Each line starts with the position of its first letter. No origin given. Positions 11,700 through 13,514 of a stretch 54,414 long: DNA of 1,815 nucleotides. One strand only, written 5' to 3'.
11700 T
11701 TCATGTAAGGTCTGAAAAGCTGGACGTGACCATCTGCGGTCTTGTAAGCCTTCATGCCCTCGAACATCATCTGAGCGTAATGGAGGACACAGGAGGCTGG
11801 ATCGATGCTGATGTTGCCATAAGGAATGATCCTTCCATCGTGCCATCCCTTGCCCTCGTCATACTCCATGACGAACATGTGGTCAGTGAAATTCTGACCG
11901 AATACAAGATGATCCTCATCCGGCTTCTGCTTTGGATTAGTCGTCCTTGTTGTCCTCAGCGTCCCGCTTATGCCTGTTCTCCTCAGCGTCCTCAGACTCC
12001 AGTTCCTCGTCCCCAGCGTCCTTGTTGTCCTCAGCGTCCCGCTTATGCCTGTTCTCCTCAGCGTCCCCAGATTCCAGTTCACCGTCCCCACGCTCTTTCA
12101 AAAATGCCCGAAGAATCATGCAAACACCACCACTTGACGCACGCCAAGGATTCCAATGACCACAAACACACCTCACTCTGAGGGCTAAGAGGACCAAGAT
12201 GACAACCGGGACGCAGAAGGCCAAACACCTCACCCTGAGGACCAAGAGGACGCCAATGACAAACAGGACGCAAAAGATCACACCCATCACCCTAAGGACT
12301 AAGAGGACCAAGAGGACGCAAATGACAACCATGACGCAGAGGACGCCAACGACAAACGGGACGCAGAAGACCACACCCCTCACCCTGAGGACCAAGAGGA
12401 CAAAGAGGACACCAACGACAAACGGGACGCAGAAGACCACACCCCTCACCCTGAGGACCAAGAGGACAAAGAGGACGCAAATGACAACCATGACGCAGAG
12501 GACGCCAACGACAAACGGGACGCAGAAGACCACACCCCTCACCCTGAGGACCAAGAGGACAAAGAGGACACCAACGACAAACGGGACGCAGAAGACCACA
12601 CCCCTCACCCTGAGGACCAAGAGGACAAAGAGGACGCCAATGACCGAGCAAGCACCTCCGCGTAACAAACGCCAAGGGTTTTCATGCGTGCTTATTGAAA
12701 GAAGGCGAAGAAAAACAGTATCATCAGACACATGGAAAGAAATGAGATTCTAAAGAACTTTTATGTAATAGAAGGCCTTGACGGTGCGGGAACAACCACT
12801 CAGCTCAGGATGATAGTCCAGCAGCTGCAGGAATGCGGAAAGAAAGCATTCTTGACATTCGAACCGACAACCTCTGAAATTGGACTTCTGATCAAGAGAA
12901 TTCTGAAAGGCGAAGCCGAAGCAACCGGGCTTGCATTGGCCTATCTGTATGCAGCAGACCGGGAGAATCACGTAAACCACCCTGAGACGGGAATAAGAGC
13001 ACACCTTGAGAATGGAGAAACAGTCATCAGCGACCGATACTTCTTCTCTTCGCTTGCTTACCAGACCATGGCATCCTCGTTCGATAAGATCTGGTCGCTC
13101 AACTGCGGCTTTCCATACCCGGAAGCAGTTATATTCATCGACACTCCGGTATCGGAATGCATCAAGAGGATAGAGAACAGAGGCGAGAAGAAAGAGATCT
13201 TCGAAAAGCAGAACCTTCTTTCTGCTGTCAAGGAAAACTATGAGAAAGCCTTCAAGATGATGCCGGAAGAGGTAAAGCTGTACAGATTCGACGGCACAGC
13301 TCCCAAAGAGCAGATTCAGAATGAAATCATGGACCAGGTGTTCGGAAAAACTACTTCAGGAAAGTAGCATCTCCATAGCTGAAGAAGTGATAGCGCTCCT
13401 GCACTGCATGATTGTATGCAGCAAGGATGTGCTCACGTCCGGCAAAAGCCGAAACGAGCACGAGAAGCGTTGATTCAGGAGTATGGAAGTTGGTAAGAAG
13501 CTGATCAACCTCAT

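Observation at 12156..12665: T-depleted tandem array whose only protein-like frame is an acidic repeat broken by two CAA-to-TAA changes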

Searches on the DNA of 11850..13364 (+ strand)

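Call 45: search_rna_families(source=window, start=11850, end=12800, threshold=evalue, max_evalue=1)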
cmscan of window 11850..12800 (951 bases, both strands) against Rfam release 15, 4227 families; matches with E-value up to 1: 1.
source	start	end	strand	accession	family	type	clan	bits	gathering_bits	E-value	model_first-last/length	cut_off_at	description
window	11869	12073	+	RF02091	DAOA-AS1_2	Gene; lncRNA;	-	16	43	0.31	1-205/205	no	DAOA antisense RNA 1 conserved region 2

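Call 57: search_dna_similar(query=window:11940-12731:+, collection=plasmids, mode=distant, max_rows=8)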
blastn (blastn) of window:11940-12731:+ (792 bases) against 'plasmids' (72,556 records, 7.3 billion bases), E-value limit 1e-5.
No match.

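Call 58: search_dna_similar(query=window:11940-12731:+, collection=phages, mode=distant, max_rows=8)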
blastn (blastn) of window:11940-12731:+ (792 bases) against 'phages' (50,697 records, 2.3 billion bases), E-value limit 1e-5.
No match.

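Call 60: search_rna_families(source=L014, start=2800, end=4100, threshold=evalue, max_evalue=1)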
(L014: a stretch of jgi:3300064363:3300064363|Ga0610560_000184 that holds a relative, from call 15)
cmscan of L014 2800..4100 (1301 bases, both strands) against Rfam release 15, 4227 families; matches with E-value up to 1: 0.
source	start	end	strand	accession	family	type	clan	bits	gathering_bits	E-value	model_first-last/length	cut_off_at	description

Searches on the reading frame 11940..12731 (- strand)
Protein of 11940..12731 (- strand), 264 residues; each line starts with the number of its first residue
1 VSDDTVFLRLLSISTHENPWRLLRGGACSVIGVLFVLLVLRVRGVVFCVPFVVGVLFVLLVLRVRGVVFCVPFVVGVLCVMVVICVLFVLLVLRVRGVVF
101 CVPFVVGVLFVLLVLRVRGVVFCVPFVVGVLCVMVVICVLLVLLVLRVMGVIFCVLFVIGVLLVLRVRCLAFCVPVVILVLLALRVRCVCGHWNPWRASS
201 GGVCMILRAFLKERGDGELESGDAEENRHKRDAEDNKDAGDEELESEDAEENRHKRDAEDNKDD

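Call 11: search_protein_families(library=pfam, proteins=[window:11940-12731:-], max_evalue=0.01)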
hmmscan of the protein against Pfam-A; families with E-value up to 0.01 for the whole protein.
window:11940-12731:- (264 aa): 0 families

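Call 22: find_homologous_proteins(query=window:11940-12731:-, max_evalue=0.001)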
Query window:11940-12731:-: 8000 candidates shared short words with the query, none scored E <= 0.001.

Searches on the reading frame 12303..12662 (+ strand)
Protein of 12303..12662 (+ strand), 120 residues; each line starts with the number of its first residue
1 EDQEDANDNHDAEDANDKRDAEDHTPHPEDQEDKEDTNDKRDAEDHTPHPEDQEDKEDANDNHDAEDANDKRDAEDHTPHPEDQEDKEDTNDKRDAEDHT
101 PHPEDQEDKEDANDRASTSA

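Call 28: find_related_loci(query=window:12303-12662:+, collection=viral_contigs, flank=4000)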
Query seq(120 aa) (120 aa) in viral_contigs; peptide patterns used: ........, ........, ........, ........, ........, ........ (x = any residue, [..] = any of these).
2 stretches matched a pattern, but none encodes a relative of the query by tblastn (E <= 1e-3).

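Call 41: search_protein_representatives(protein=window:12303-12662:+)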
Query: 120 residues. Proteins with E-value up to 0.001 (for the whole library): 0; up to 1e-10: 0; up to 1e-30: 0. The best 0 are listed.

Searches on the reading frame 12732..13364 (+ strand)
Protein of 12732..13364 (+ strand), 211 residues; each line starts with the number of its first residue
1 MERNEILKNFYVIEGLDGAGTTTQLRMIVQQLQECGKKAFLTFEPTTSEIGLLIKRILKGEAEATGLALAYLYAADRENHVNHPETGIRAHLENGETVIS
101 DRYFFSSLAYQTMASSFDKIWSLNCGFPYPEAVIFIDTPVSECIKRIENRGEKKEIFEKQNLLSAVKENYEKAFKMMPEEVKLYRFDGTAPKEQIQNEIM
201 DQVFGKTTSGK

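Call 10: find_related_loci(query=window:12732-13364:+, collection=genome_contigs, flank=6000)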
Query window:12732-13364:+ (211 aa) in genome_contigs; peptide patterns used: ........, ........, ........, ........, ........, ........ (x = any residue, [..] = any of these).
260 stretches matched a pattern; 13 encode a relative of the query (tblastn E <= 1e-3); 13 distinct loci.
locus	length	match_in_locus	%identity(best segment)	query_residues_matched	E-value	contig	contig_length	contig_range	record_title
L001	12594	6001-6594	56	4-204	6e-68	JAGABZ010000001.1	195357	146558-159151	MAG: Spirochaetales bacterium isolate RGIG8304 Water_buffalos_Rumen.Co__c137267, whole genome shotgun sequence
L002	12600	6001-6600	49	4-203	9e-65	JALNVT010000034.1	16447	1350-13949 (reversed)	MAG: Sphaerochaetaceae bacterium isolate SO_2016_CLC_T2 bin 56 scaffold03349_PH3_Jul20_2016, whole genome shotgun sequen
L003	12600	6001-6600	49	4-203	1e-64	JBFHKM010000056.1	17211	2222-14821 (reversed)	MAG: Sphaerochaetaceae bacterium isolate Mix_sand07.2021.05.G.89 k141_131172_length_17211_cov_14.8387, whole genome shot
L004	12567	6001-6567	51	7-195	4e-64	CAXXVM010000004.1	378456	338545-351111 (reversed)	MAG: Sphaerochaetaceae bacterium isolate 5e6036d3-3158-4e40-a849-1948fc913240 genome assembly, contig: contig_4, whole g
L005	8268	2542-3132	49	7-203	2e-62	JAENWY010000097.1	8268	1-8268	MAG: Spirochaetaceae bacterium isolate 5_8_m_bin3 k141_316055_length_8268_cov_1054.6884, whole genome shotgun sequence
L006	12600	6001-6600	49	4-203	1e-60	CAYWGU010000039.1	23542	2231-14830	MAG TPA_asm: uncultured Spirochaetaceae bacterium isolate SRP191223_co2_66 genome assembly, contig: NODE_985_length_2354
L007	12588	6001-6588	51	4-201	8e-58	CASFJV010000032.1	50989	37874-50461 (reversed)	uncultured Spirochaetales bacterium isolate CO.O77.metabat-bins.102 genome assembly, contig: CO.O77.metabat-bins.102.fa_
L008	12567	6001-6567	48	6-195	4e-52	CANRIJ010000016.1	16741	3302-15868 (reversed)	MAG: uncultured Spirochaetaceae bacterium isolate Lapin-019__bin39 genome assembly, contig: Lapin-019__NODE_1929_length_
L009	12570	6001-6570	42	6-195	1e-40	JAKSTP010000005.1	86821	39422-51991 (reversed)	MAG: Treponema sp. isolate Horse_feces310 MAG310_5, whole genome shotgun sequence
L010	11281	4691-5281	37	4-206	3e-30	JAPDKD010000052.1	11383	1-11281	MAG: archaeon isolate S6B1_HD70 c_000000001360, whole genome shotgun sequence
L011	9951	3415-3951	31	10-181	2e-16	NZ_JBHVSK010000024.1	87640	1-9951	Paenibacillus sp. NPDC058071 NPDC058071_T35_F11.ctg-0024, whole genome shotgun sequence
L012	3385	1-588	26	7-200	1e-9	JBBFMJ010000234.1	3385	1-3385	MAG: Thermoanaerobaculia bacterium isolate Uz-U4-48 NODE_234_length_3385_cov_3.062273, whole genome shotgun sequence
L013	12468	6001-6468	31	10-163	3e-9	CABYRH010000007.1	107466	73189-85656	MAG: uncultured Alphaproteobacteria bacterium isolate AG-894-N13 genome assembly, contig: AG-894-N13_NODE_7, whole genom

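Call 11: search_protein_families(library=pfam, proteins=[window:12732-13364:+], max_evalue=0.01)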
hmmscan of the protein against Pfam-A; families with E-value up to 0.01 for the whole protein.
window:12732-13364:+ (211 aa): 2 families
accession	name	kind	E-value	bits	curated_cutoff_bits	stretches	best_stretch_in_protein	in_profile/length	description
PF02223.23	Thymidylate_kin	-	2.7e-42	145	27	1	13-199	1-185/185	Thymidylate kinase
PF01712.25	dNK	-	2.6e-08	34.3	27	1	101-203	97-198/203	Deoxynucleoside kinase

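Call 15: find_encoding_contigs(protein=window:12732-13364:+, flank=4000, max_places=10)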
Protein window:12732-13364:+ (211 aa): 22 contigs read that carry it; 10 places shown.
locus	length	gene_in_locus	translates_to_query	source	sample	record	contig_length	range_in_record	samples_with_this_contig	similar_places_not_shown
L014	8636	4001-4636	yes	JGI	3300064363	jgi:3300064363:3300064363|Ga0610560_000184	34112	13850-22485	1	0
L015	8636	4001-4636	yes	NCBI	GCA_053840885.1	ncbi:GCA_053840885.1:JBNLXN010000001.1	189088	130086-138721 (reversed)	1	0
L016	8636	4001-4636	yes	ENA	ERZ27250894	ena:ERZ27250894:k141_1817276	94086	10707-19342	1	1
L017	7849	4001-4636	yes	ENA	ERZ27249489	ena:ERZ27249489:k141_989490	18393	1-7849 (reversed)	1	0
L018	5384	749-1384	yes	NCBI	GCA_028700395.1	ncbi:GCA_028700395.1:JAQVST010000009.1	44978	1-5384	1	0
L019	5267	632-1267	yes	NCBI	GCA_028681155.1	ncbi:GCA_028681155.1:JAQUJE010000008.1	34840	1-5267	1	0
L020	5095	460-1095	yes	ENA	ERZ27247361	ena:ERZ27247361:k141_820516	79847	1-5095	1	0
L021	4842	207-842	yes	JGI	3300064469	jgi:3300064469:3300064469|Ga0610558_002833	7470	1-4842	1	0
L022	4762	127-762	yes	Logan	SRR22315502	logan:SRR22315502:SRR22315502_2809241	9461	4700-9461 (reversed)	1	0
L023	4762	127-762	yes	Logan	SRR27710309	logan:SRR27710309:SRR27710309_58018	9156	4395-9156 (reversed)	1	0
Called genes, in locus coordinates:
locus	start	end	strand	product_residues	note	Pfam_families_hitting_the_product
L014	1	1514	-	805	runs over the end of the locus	PF00501:AMP-binding, PF13193:AMP-binding_C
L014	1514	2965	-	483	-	PF00682:HMGL-like, PF08502:LeuA_dimer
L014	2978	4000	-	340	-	-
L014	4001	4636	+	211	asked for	PF02223:Thymidylate_kin, PF01712:dNK (weak)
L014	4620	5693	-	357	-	PF02547:Queuosine_synth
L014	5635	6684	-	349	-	PF05496:RuvB_N, PF20720:nSTAND3 (weak), PF00004:AAA, PF07728:AAA_5 (weak), PF17864:AAA_lid_4, PF05491:WHD_RuvB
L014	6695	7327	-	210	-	PF01330:RuvA_N, PF00633:HHH (faint), PF14520:HHH_5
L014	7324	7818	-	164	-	PF02075:RuvC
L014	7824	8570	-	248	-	PF20772:TACO1_YebC_N, PF01709:Transcrip_reg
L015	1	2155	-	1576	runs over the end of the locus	PF04357:TamB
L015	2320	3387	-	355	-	PF01063:Aminotran_4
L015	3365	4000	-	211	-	-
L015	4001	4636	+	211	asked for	PF02223:Thymidylate_kin, PF01712:dNK (weak)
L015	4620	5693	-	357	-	PF02547:Queuosine_synth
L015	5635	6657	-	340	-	PF05496:RuvB_N, PF20720:nSTAND3 (weak), PF07728:AAA_5 (weak), PF00004:AAA, PF17864:AAA_lid_4, PF05491:WHD_RuvB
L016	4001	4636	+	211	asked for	PF02223:Thymidylate_kin, PF01712:dNK (weak)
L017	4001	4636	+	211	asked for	PF02223:Thymidylate_kin, PF01712:dNK (weak)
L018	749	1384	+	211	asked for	PF02223:Thymidylate_kin, PF01712:dNK (weak)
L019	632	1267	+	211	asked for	PF02223:Thymidylate_kin, PF01712:dNK (weak)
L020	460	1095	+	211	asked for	PF02223:Thymidylate_kin, PF01712:dNK (weak)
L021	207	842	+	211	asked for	PF02223:Thymidylate_kin, PF01712:dNK (weak)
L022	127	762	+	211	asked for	PF02223:Thymidylate_kin, PF01712:dNK (weak)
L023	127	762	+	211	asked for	PF02223:Thymidylate_kin, PF01712:dNK (weak)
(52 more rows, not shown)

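Call 23: find_homologous_proteins(query=window:12732-13364:+, max_evalue=1e-40)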
Query window:12732-13364:+ (211 aa): 488 proteins with E <= 1e-40 among 1521 candidates; the best 120 are listed.
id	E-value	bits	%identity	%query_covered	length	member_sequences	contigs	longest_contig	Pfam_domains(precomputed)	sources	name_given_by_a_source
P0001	5.3e-118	410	100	88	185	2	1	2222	PF02223.24,PF01712.26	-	-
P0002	3.2e-74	267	62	97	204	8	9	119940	PF02223.24,PF01712.26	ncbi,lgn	-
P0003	1.1e-72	262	60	95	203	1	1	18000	PF02223.24,PF01712.26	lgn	-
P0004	3.6e-64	234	56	94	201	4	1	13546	PF02223.24,PF01712.26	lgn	-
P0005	4.3e-64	234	53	94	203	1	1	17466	PF02223.24,PF01712.26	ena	-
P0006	1.3e-63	232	54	94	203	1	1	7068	PF02223.24,PF01712.26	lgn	-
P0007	4.1e-63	230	52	94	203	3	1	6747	PF02223.24,PF01712.26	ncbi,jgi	jgi:dTMP kinase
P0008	4.2e-63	230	53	95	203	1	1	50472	PF02223.24,PF01712.26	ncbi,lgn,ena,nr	ncbi:MAG: dTMP kinase [Spirochaetales bacterium]|nr:dTMP kinase [Spirochaetales bacterium]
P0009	7.7e-63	229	51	94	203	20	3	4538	PF02223.24,PF01712.26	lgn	-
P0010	8.4e-63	229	55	95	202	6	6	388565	PF02223.24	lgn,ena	-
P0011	9.3e-63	229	54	94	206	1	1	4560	PF02223.24,PF01712.26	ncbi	-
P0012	1.0e-62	229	53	94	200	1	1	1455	PF02223.24,PF01712.26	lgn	-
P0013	1.1e-62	229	52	95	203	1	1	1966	PF02223.24,PF01712.26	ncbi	-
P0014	1.3e-62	229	52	96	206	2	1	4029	PF02223.24,PF01712.26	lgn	-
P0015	1.5e-62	229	52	95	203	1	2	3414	PF02223.24,PF01712.26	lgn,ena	-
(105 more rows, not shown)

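Call 24: find_encoding_contigs(protein=P0002, flank=5000, max_places=3)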
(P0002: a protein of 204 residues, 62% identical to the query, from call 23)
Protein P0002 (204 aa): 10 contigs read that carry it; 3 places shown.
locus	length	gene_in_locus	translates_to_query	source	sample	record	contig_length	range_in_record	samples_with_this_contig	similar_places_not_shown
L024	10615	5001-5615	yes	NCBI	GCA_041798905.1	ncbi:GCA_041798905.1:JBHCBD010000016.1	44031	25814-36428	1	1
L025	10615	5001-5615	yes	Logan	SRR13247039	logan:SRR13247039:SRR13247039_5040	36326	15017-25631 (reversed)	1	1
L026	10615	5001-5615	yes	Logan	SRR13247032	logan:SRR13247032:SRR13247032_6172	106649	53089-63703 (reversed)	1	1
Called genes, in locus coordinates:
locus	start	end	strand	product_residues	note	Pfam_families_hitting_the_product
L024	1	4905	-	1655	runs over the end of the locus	PF04357:TamB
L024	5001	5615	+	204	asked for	PF01712:dNK (faint), PF02223:Thymidylate_kin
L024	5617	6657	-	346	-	PF02547:Queuosine_synth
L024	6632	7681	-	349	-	PF05496:RuvB_N, PF14532:Sigma54_activ_2 (faint), PF20720:nSTAND3 (weak), PF00004:AAA, PF07728:AAA_5 (weak), PF17864:AAA_lid_4, PF05491:WHD_RuvB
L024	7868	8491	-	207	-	PF01330:RuvA_N, PF14520:HHH_5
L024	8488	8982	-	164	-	PF02075:RuvC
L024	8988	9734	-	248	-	PF20772:TACO1_YebC_N, PF01709:Transcrip_reg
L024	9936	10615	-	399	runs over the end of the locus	PF04055:Radical_SAM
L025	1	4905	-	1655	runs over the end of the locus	PF04357:TamB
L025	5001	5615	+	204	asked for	PF01712:dNK (faint), PF02223:Thymidylate_kin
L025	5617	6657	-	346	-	PF02547:Queuosine_synth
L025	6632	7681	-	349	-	PF05496:RuvB_N, PF14532:Sigma54_activ_2 (faint), PF20720:nSTAND3 (weak), PF00004:AAA, PF07728:AAA_5 (weak), PF17864:AAA_lid_4, PF05491:WHD_RuvB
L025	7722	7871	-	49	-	-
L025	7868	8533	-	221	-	PF01330:RuvA_N, PF14520:HHH_5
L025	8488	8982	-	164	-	PF02075:RuvC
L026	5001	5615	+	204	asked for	PF01712:dNK (faint), PF02223:Thymidylate_kin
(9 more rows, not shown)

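Call 25: find_encoding_contigs(protein=P0003, flank=5000, max_places=2)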
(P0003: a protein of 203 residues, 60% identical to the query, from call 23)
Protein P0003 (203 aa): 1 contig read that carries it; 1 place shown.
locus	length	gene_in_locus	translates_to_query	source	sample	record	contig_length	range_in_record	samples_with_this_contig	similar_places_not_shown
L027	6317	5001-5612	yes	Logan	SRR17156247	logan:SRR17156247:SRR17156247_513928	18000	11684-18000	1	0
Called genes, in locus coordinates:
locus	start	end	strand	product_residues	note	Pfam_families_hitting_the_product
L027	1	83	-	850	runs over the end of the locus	PF07244:POTRA, PF08479:POTRA_2 (weak), PF07244:POTRA, PF01103:Omp85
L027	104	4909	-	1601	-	-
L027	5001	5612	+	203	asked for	PF01712:dNK, PF02223:Thymidylate_kin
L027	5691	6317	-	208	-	?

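Call 52: list_cluster_members(proteins=[P0121, window:12732-13364:+, window:11940-12731:-, window:12199-12750:+, window:10895-12091:-, window:11940-12119:-])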
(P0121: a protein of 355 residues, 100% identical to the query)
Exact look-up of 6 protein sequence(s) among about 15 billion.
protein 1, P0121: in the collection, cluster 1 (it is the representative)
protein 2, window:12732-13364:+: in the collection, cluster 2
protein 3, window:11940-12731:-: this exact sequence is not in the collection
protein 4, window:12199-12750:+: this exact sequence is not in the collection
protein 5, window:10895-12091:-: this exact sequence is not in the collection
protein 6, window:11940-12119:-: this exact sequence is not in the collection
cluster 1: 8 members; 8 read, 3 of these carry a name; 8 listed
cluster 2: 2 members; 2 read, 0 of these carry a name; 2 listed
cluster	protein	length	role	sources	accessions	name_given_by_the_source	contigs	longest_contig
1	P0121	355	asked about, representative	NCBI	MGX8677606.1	MAG: branched-chain amino acid aminotransferase [Sphaerochaetaceae bacterium]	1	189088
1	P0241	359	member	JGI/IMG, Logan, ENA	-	branched-chain amino acid aminotransferase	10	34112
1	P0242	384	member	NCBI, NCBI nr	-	-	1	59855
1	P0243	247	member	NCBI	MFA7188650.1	MAG: branched-chain amino acid aminotransferase, partial [Sphaerochaetaceae bacterium]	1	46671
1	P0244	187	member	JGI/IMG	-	-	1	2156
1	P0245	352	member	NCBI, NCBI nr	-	-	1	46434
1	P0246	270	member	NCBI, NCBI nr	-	-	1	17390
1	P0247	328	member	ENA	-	-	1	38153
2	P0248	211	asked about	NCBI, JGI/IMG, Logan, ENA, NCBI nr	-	-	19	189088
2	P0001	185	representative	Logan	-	-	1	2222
